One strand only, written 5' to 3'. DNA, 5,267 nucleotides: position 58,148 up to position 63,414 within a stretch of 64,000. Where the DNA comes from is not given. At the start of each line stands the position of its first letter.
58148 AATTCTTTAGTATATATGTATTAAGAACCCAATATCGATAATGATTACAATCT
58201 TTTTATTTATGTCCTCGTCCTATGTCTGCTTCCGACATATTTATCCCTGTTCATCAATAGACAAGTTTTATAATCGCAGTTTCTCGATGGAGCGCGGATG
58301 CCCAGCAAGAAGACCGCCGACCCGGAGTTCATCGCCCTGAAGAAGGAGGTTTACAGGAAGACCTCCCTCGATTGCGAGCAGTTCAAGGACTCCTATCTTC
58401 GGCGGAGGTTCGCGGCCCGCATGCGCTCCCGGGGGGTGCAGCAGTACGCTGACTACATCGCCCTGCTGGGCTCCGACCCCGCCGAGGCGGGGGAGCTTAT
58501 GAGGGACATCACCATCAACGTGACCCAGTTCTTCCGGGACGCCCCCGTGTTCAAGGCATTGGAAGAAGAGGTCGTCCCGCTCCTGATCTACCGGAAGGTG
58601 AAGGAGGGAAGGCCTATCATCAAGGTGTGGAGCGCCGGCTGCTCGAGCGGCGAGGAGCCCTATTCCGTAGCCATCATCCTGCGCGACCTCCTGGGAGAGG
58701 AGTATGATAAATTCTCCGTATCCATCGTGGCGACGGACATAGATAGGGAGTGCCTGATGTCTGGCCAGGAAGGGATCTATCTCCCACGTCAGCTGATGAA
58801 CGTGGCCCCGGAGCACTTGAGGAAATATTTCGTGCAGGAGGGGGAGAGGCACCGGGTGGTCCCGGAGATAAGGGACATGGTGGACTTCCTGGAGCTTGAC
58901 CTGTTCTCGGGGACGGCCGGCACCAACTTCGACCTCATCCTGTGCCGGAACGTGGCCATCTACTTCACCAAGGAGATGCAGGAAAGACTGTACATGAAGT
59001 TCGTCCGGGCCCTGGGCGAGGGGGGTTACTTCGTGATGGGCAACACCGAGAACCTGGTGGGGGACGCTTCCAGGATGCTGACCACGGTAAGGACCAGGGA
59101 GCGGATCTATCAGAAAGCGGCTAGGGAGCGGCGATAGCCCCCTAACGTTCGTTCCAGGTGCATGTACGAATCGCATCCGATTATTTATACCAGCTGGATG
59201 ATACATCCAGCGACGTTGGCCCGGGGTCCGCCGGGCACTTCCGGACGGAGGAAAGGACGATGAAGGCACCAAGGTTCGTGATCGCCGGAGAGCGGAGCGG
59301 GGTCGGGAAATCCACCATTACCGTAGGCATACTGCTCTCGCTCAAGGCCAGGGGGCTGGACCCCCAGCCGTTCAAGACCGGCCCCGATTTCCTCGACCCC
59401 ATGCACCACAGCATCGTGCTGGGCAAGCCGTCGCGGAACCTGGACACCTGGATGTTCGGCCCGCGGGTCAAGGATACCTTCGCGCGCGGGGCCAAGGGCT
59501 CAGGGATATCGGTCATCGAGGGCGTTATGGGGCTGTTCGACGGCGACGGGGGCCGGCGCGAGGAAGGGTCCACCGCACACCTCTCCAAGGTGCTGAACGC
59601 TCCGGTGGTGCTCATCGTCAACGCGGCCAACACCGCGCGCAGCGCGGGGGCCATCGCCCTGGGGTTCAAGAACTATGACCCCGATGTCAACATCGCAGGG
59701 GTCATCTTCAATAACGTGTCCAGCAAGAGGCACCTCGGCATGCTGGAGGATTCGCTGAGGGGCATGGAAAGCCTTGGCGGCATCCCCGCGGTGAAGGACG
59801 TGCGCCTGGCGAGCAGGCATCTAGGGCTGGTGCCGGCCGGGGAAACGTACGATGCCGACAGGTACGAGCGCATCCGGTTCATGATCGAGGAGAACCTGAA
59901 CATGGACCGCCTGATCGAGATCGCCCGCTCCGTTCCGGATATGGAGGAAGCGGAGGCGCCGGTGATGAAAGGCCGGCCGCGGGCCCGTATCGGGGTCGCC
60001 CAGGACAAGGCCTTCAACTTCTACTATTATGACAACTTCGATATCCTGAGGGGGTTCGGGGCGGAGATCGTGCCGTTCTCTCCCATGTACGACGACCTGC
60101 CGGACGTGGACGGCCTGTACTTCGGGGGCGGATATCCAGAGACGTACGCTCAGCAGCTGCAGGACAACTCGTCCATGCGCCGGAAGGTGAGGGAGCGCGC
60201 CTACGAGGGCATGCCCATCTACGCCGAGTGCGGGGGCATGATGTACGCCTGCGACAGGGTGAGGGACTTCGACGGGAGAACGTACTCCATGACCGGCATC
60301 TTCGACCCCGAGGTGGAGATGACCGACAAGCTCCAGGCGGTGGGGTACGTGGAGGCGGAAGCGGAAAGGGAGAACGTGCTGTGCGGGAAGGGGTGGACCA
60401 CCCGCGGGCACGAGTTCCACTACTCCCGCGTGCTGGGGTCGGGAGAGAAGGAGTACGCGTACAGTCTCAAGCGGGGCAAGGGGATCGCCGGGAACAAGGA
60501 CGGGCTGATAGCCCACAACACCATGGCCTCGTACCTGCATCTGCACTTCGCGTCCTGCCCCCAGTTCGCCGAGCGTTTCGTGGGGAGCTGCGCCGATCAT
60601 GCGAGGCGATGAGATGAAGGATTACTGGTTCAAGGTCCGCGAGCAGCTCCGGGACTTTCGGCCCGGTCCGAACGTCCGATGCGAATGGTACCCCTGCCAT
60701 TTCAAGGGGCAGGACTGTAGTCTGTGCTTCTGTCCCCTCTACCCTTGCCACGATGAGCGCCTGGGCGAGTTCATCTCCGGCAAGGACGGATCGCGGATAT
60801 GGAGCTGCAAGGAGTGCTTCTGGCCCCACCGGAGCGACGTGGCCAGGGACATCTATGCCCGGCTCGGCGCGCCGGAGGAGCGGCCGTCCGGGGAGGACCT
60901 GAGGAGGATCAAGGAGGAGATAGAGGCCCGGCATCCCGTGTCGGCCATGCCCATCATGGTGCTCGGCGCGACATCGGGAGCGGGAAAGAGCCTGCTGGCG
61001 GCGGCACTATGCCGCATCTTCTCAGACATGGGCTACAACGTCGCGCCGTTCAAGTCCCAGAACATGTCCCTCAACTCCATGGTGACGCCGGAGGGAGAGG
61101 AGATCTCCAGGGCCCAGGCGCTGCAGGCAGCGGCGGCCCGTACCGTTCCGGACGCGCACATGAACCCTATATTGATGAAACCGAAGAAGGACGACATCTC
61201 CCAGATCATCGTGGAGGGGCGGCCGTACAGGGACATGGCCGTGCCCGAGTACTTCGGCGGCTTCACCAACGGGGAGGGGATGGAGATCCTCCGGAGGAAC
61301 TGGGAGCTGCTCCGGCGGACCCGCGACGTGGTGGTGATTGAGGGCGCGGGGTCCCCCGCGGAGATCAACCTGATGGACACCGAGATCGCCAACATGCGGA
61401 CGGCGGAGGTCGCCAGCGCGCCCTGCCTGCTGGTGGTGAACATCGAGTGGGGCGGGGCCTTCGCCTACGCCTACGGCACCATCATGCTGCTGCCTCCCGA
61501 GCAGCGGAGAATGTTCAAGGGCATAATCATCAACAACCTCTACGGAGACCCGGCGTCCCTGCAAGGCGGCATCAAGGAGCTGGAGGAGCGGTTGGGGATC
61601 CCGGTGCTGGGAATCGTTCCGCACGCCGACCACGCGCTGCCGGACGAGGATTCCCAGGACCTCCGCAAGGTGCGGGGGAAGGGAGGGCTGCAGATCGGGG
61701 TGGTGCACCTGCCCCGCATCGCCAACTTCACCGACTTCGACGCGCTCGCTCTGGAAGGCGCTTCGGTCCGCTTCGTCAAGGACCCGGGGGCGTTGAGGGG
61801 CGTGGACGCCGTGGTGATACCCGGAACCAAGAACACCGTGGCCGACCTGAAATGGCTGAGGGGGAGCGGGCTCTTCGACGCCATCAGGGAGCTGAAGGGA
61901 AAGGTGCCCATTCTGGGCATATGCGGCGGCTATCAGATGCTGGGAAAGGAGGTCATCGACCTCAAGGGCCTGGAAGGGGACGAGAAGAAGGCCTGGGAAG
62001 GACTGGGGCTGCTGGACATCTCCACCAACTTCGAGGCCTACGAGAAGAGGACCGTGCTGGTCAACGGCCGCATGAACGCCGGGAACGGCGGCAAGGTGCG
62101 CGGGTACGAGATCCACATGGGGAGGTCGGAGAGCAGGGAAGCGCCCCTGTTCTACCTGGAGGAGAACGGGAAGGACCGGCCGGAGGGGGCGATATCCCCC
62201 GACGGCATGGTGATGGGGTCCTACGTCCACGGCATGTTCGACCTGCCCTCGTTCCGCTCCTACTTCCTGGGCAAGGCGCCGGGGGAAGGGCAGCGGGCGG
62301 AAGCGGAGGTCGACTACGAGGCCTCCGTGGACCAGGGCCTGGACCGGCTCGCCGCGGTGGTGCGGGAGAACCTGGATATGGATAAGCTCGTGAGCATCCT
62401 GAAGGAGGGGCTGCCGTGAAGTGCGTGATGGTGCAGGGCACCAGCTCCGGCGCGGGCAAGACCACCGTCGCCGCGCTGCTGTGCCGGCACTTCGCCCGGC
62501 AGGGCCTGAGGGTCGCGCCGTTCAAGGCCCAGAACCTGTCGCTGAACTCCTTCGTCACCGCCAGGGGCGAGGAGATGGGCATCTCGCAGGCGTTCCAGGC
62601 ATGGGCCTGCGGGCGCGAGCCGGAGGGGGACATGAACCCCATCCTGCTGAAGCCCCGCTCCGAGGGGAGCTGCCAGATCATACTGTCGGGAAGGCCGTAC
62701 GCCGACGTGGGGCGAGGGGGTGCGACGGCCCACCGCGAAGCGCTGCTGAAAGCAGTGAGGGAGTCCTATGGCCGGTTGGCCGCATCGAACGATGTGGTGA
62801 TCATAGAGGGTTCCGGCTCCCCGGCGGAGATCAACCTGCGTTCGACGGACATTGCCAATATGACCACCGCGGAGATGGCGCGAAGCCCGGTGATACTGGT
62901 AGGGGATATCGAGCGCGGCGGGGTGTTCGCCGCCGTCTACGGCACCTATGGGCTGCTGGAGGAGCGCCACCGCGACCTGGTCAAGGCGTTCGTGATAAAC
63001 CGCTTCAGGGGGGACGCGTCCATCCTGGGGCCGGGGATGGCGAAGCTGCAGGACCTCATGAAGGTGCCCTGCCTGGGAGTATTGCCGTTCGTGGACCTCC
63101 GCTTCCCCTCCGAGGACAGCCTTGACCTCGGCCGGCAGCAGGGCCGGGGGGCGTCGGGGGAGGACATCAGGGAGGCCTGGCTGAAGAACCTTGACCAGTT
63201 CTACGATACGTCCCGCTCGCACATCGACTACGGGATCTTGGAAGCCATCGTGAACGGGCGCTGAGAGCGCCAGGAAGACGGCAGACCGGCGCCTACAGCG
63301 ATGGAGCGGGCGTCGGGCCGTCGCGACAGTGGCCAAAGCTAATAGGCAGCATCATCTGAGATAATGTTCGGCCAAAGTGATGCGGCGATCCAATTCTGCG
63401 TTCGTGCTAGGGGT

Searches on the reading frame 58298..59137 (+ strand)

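Call 87: search_protein_families(library=pfam, proteins=[window:58298-59137:+], max_evalue=0.0001)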
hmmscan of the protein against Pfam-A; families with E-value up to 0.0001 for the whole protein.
window:58298-59137:+ (279 aa): 2 families
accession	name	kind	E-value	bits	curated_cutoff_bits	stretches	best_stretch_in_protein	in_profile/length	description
PF01739.24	CheR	-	4.1e-53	180.2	27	1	74-265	1-190/195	CheR methyltransferase, SAM binding domain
PF03705.20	CheR_N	-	4.9e-11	42.6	27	1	10-61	2-53/53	CheR methyltransferase, all-alpha domain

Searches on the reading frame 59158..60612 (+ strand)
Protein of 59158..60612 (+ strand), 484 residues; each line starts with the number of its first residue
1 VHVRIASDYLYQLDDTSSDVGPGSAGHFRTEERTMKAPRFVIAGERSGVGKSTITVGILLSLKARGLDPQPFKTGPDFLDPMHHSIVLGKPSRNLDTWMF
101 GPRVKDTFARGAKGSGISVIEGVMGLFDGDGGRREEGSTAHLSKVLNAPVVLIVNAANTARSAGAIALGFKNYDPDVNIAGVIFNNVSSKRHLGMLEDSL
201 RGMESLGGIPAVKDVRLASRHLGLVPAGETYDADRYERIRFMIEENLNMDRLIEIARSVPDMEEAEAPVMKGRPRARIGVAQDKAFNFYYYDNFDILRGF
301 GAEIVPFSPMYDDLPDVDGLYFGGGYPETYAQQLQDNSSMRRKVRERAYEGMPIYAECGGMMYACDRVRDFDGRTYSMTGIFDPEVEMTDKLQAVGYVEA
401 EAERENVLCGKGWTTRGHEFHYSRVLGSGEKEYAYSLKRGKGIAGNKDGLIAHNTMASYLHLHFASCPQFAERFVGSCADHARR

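Call 69: search_protein_families(library=pfam, proteins=[window:59158-60612:+], max_evalue=0.0001)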
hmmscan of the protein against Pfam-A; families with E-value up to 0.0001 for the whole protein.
window:59158-60612:+ (484 aa): 3 families
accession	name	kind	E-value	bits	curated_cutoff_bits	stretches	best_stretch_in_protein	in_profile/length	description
PF07685.20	GATase_3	-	7.6e-42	143.6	27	1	277-466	1-193/196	CobB/CobQ-like glutamine amidotransferase domain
PF01656.29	CbiA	-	1.5e-12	48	25.4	1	41-222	2-123/125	CobQ/CobB/MinD/ParA nucleotide binding domain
PF13500.12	AAA_26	-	1.4e-06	28.8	27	1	118-215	102-194/198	AAA domain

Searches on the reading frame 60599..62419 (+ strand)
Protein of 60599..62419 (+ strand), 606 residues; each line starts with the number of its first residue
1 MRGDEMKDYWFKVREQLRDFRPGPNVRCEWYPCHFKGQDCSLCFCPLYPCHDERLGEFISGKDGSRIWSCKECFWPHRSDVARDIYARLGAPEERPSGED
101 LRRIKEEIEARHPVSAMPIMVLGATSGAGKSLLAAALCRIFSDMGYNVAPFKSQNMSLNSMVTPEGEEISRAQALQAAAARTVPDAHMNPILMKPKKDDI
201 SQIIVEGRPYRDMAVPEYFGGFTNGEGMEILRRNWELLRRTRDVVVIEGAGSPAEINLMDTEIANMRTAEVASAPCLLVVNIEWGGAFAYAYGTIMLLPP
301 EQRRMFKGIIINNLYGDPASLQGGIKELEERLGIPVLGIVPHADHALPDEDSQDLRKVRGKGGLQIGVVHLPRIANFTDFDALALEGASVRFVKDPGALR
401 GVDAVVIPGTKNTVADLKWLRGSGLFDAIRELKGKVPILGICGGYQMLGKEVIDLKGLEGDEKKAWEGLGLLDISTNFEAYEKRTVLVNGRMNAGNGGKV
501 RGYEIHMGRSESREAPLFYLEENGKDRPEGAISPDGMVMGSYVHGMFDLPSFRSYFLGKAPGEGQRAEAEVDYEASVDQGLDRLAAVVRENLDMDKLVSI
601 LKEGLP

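Call 87: search_protein_families(library=pfam, proteins=[window:60599-62419:+], max_evalue=0.0001)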
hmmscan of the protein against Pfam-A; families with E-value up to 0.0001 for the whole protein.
window:60599-62419:+ (606 aa): 5 families
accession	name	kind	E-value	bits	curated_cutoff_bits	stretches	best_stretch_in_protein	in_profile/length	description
PF07685.20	GATase_3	-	3.8e-51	174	27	1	365-548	1-192/196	CobB/CobQ-like glutamine amidotransferase domain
PF04071.17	zf-like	-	2.2e-23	82.4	27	1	25-89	7-71/82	Cysteine-rich small domain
PF01656.29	CbiA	-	1.6e-15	57.6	25.4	1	119-344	1-113/125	CobQ/CobB/MinD/ParA nucleotide binding domain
PF13500.12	AAA_26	-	1.4e-10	41.9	27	1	233-343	90-191/198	AAA domain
PF00117.34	GATase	-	2.3e-06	27.9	22.8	0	400-451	41-88/190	Glutamine amidotransferase class-I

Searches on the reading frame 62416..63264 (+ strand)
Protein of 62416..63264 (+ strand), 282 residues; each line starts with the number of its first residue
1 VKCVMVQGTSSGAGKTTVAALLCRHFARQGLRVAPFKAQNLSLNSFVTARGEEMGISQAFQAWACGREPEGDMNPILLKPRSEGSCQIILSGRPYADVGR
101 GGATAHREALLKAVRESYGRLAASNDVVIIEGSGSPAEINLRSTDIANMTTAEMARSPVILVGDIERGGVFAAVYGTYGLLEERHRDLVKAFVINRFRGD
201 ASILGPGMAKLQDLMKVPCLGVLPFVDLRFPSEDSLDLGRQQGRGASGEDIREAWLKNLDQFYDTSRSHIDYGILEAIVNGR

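Call 87: search_protein_families(library=pfam, proteins=[window:62416-63264:+], max_evalue=0.0001)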
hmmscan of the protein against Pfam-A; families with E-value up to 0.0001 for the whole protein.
window:62416-63264:+ (282 aa): 2 families
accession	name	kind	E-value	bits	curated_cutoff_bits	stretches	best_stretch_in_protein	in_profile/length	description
PF01656.29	CbiA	-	2.5e-21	76.4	25.4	1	4-226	1-112/125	CobQ/CobB/MinD/ParA nucleotide binding domain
PF13500.12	AAA_26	-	5.2e-14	53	27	1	109-226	86-191/198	AAA domain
